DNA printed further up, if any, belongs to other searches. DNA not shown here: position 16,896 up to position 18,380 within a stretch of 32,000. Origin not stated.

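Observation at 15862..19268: Four-gene operon: two thiolase-fold paralogs that appear catalytically repurposed, plus two DUF35 paralogs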

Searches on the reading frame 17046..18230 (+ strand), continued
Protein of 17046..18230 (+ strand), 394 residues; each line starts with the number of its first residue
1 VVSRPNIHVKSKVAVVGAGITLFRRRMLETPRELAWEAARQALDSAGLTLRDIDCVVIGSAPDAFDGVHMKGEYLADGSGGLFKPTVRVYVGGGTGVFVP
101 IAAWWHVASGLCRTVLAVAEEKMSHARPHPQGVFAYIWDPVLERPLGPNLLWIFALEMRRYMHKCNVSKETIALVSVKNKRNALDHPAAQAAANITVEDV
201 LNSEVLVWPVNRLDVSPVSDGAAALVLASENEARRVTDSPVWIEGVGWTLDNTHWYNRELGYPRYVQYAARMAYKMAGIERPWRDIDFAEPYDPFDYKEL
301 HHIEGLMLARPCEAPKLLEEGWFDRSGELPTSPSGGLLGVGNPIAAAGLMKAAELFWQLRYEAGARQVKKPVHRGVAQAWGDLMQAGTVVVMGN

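Call 69: list_cluster_members(proteins=[P0242, P0241, P0250, P0257, P0261, P0262, P0264, P0266, P0268, P0278])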
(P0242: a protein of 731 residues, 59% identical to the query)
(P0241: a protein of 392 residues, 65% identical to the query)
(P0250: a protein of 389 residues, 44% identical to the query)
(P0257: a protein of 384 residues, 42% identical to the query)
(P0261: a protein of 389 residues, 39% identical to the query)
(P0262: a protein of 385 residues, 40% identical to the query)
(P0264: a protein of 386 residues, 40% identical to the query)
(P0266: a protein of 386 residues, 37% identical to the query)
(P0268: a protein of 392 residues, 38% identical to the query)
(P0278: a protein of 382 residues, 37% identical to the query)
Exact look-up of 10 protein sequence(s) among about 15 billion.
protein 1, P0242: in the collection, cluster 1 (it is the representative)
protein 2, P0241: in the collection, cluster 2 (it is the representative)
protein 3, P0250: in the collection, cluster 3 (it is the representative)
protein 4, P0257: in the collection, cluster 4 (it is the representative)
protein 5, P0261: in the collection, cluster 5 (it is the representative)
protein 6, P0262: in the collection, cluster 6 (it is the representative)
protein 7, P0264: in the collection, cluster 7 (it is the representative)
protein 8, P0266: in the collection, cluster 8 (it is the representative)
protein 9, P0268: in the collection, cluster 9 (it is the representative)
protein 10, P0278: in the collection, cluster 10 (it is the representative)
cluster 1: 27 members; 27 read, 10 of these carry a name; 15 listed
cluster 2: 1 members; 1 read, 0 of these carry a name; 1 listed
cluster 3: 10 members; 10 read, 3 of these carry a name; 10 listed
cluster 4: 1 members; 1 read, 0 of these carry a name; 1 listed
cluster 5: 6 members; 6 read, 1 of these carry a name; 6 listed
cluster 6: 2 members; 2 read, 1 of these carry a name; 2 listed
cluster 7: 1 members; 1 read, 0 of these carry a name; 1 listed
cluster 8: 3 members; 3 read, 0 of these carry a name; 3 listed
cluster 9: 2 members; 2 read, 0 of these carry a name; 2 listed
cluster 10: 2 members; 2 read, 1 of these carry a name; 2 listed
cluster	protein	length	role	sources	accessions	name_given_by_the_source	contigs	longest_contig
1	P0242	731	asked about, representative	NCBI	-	-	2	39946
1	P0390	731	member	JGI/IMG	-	acetyl-CoA C-acetyltransferase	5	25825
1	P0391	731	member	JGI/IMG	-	acetyl-CoA C-acetyltransferase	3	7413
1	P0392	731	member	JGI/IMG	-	acetyl-CoA C-acetyltransferase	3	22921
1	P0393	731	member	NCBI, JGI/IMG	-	acetyl-CoA C-acetyltransferase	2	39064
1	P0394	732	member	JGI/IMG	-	acetyl-CoA C-acetyltransferase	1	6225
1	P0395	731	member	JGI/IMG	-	acetyl-CoA C-acetyltransferase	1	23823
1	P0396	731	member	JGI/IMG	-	acetyl-CoA C-acetyltransferase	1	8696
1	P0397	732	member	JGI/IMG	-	acetyl-CoA C-acetyltransferase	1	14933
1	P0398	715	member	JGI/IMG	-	acetyl-CoA C-acetyltransferase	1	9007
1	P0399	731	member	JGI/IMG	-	acetyl-CoA C-acetyltransferase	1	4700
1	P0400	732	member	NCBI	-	-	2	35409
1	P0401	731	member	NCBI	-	-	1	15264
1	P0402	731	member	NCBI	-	-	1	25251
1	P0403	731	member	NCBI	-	-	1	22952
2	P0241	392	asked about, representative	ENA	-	-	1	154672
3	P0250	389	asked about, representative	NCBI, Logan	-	-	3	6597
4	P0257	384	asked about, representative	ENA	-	-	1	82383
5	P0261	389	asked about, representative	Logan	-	-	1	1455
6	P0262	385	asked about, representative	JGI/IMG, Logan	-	acetyl-CoA C-acetyltransferase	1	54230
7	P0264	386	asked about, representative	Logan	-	-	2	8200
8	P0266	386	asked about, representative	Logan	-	-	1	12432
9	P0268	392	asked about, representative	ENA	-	-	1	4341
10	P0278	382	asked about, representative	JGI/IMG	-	-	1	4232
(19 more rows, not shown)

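Call 70: find_related_loci(query=P0242, collection=metagenome_contigs, flank=6000)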
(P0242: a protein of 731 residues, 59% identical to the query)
Query P0242 (731 aa) in metagenome_contigs; peptide patterns used: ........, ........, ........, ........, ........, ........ (x = any residue, [..] = any of these).
90 stretches matched a pattern; 17 encode a relative of the query (tblastn E <= 1e-3); 17 distinct loci.
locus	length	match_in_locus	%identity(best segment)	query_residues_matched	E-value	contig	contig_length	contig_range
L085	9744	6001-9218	86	1-728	0e+0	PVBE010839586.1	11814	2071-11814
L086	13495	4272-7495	91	1-730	0e+0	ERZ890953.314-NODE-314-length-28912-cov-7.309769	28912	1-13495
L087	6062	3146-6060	84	1-716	0e+0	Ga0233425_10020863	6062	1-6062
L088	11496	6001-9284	69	2-729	0e+0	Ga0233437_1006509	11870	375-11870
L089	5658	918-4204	63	2-731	0e+0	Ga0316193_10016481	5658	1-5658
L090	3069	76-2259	63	2-731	0e+0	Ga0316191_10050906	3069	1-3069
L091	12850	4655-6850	62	2-729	0e+0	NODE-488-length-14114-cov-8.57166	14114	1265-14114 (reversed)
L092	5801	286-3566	63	2-729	0e+0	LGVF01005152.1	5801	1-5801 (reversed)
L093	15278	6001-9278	62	2-728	0e+0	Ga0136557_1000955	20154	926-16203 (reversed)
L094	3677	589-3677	65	2-666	0e+0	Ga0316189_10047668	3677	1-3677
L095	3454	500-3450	67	2-620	0e+0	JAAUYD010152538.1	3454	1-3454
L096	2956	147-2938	70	2-566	0e+0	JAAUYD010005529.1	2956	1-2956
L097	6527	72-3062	59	2-729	0e+0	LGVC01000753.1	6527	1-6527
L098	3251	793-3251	71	2-455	0e+0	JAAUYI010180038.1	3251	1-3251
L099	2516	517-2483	74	2-372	9e-152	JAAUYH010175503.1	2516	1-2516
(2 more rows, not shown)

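Call 72: find_homologous_proteins(query=P0242, max_evalue=1e-50)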
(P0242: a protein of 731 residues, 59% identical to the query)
Query P0242 (731 aa): 628 proteins with E <= 1e-50 among 8000 candidates; the best 120 are listed.
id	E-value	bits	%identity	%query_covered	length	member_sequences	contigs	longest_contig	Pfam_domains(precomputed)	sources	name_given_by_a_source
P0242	0.0e+0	1725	100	100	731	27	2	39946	PF01796.24,PF00108.30,PF22691.3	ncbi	-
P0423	0.0e+0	1572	91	100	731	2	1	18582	PF12172.15,PF01796.24,PF00108.30,PF22691.3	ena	-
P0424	0.0e+0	1504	86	100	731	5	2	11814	PF12172.15,PF01796.24,PF00108.30,PF22691.3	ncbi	-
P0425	0.0e+0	1456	85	100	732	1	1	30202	PF12172.15,PF01796.24,PF00108.30,PF22691.3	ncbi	ncbi:MAG: thiolase domain-containing protein [Pseudomonadota bacterium]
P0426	0.0e+0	1362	83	95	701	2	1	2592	PF12172.15,PF01796.24,PF22691.3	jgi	jgi:acetyl-CoA C-acetyltransferase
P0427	0.0e+0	1293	75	100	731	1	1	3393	PF12172.15,PF02803.25,PF01796.24,PF00108.30,PF22691.3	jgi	jgi:acetyl-CoA C-acetyltransferase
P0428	0.0e+0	1287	75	100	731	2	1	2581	PF12172.15,PF02803.25,PF01796.24,PF00108.30,PF22691.3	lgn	-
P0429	0.0e+0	1280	74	100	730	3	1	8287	PF12172.15,PF02803.25,PF01796.24,PF00108.30,PF22691.3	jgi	-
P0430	0.0e+0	1276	74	100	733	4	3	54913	PF12172.15,PF02803.25,PF01796.24,PF00108.30,PF22691.3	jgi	jgi:acetyl-CoA C-acetyltransferase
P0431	0.0e+0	1258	73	99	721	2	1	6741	PF12172.15,PF02803.25,PF01796.24,PF00108.30,PF22691.3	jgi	-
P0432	0.0e+0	1257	73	100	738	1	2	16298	PF12172.15,PF01796.24,PF00108.30,PF22691.3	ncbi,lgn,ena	-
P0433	0.0e+0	1256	73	100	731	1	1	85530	PF12172.15,PF02803.25,PF01796.24,PF00108.30,PF22691.3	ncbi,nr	ncbi:MAG: thiolase domain-containing protein [Planctomycetes bacterium]|nr:thiolase domain-containin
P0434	0.0e+0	1251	73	98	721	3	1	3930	PF12172.15,PF02803.25,PF01796.24,PF00108.30,PF22691.3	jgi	jgi:acetyl-CoA C-acetyltransferase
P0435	0.0e+0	1249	74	100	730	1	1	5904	PF12172.15,PF01796.24,PF00108.30,PF22691.3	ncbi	-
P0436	0.0e+0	1247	73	100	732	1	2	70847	PF12172.15,PF02803.25,PF01796.24,PF00108.30,PF22691.3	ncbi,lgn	-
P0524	0.0e+0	1072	64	99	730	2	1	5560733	PF02803.25,PF01796.24,PF00108.30,PF22691.3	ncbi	-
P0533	0.0e+0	1054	63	100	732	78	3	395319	PF02803.25,PF01796.24,PF00108.30,PF22691.3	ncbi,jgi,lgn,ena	-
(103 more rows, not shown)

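Call 73: find_encoding_contigs(protein=P0524, flank=10000, max_places=1)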
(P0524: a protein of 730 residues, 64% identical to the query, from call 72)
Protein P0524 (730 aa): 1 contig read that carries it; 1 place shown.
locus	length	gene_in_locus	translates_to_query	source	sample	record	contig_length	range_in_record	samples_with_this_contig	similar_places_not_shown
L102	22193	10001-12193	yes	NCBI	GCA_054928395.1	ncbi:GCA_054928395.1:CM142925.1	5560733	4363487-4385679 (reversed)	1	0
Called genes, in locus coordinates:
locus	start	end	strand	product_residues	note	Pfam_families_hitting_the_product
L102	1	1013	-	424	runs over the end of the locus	PF01471:PG_binding_1, PF09374:PG_binding_3 (weak)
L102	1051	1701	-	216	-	-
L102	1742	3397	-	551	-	PF26549:Tricorn_N, PF07676:PD40 (weak)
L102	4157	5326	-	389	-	PF02771:Acyl-CoA_dh_N, PF02770:Acyl-CoA_dh_M, PF00441:Acyl-CoA_dh_1, PF08028:Acyl-CoA_dh_2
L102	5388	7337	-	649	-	PF16177:ACAS_N, PF00501:AMP-binding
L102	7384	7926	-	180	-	PF12844:HTH_19, PF13560:HTH_31 (weak), PF01381:HTH_3, PF13443:HTH_26, PF07883:Cupin_2 (weak)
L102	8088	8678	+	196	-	PF13560:HTH_31 (weak), PF01381:HTH_3, PF13443:HTH_26 (weak), PF07883:Cupin_2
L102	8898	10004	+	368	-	PF22691:Thiolase_C_1 (faint)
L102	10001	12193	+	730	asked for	PF00108:Thiolase_N (weak), PF02803:Thiolase_C (faint), PF22691:Thiolase_C_1, PF01796:OB_ChsH2_C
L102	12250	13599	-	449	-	PF01435:Peptidase_M48, PF07719:TPR_2 (faint), PF14559:TPR_19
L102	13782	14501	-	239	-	PF00691:OmpA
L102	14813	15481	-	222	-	-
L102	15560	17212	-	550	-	PF00501:AMP-binding, PF13193:AMP-binding_C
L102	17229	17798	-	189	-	PF13443:HTH_26, PF07883:Cupin_2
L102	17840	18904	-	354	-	PF01063:Aminotran_4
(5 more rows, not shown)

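Call 74: find_encoding_contigs(protein=P0533, flank=10000, max_places=2)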
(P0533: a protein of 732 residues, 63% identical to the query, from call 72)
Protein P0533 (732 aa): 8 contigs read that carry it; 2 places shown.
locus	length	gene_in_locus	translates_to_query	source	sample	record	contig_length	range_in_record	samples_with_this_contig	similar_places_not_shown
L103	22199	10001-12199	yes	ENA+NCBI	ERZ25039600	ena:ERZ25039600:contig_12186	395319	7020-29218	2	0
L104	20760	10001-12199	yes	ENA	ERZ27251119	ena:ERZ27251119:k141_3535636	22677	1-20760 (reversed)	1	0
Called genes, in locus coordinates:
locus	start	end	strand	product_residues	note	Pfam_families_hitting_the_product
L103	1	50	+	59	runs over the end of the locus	-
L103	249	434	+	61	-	-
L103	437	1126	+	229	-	PF00239:Resolvase, PF20552:HTH_62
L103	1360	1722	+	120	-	-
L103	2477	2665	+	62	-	-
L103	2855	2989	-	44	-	-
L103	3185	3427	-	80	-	-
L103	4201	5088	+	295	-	PF03599:CdhD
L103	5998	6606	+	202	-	-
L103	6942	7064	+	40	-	-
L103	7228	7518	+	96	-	-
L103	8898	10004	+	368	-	PF22691:Thiolase_C_1 (weak)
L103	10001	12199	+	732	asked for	PF00108:Thiolase_N (weak), PF02803:Thiolase_C (faint), PF22691:Thiolase_C_1, PF01796:OB_ChsH2_C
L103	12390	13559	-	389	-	PF02771:Acyl-CoA_dh_N, PF02770:Acyl-CoA_dh_M, PF00441:Acyl-CoA_dh_1, PF08028:Acyl-CoA_dh_2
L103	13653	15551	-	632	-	PF16177:ACAS_N, PF00501:AMP-binding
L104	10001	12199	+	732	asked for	PF00108:Thiolase_N (weak), PF02803:Thiolase_C (faint), PF22691:Thiolase_C_1, PF01796:OB_ChsH2_C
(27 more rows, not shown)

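Call 75: find_encoding_contigs(protein=P0433, flank=10000, max_places=1)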
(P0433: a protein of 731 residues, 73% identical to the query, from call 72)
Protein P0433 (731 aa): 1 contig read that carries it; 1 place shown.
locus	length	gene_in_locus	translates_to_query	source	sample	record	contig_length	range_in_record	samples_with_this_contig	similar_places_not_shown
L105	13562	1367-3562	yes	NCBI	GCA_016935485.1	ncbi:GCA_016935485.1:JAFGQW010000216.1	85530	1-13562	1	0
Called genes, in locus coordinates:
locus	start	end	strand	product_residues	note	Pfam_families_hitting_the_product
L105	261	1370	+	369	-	PF22691:Thiolase_C_1 (weak)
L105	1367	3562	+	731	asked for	PF00108:Thiolase_N (weak), PF02803:Thiolase_C (faint), PF22691:Thiolase_C_1, PF01796:OB_ChsH2_C, PF12172:zf-ChsH2 (weak)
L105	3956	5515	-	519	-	PF13646:HEAT_2 (faint)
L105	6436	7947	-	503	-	-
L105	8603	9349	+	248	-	PF07963:N_methyl, PF11453:DUF2950 (weak)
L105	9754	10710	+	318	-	PF01370:Epimerase, PF02719:Polysacc_synt_2 (faint), PF04321:RmlD_sub_bind, PF16363:GDP_Man_Dehyd, PF07993:NAD_binding_4 (weak)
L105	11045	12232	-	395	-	PF00155:Aminotran_1_2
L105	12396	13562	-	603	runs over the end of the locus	PF00682:HMGL-like, PF02436:PYC_OADA, PF25917:BSH_RND (faint), PF25997:BSH_YhbJ (faint), PF00364:Biotin_lipoyl, PF25973:BSH_CzcB (faint)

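Call 84: find_encoding_contigs(protein=P0105, flank=8000, max_places=2)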
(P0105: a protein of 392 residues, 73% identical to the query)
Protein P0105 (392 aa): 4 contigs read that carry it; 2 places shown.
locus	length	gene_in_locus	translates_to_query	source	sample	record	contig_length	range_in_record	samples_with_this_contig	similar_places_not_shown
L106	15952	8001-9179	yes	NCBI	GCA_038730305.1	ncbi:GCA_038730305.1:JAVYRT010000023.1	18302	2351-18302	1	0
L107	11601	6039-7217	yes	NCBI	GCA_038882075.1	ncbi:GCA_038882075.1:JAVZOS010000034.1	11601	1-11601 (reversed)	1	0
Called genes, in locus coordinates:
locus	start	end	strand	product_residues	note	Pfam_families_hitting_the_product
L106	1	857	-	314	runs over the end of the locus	PF00903:Glyoxalase, PF13669:Glyoxalase_4 (faint), PF22677:Ble-like_N (faint), PF00903:Glyoxalase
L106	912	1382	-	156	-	PF01613:Flavin_Reduct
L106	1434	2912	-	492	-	PF00083:Sugar_tr, PF07690:MFS_1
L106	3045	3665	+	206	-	PF04967:HTH_10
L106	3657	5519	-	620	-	PF16177:ACAS_N, PF00501:AMP-binding, PF13193:AMP-binding_C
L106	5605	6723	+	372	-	PF02771:Acyl-CoA_dh_N, PF02770:Acyl-CoA_dh_M, PF00441:Acyl-CoA_dh_1, PF08028:Acyl-CoA_dh_2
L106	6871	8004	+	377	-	PF22691:Thiolase_C_1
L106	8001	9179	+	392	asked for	PF00108:Thiolase_N, PF22691:Thiolase_C_1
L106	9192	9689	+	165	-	PF12172:zf-ChsH2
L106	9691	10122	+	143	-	PF12172:zf-ChsH2, PF01796:OB_ChsH2_C (weak)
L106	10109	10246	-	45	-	-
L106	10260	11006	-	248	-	-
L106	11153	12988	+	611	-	PF01855:POR_N, PF02776:TPP_enzyme_N (faint), PF02780:Transketolase_C (faint), PF12837:Fer4_6 (faint), PF02775:TPP_enzyme_C, PF14697:Fer4_21 (weak), PF13237:Fer4_10 (weak), PF00037:Fer4 (weak), +3 more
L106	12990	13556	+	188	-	PF01558:POR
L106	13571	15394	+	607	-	PF16177:ACAS_N, PF00501:AMP-binding, PF13193:AMP-binding_C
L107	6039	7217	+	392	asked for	PF00108:Thiolase_N, PF22691:Thiolase_C_1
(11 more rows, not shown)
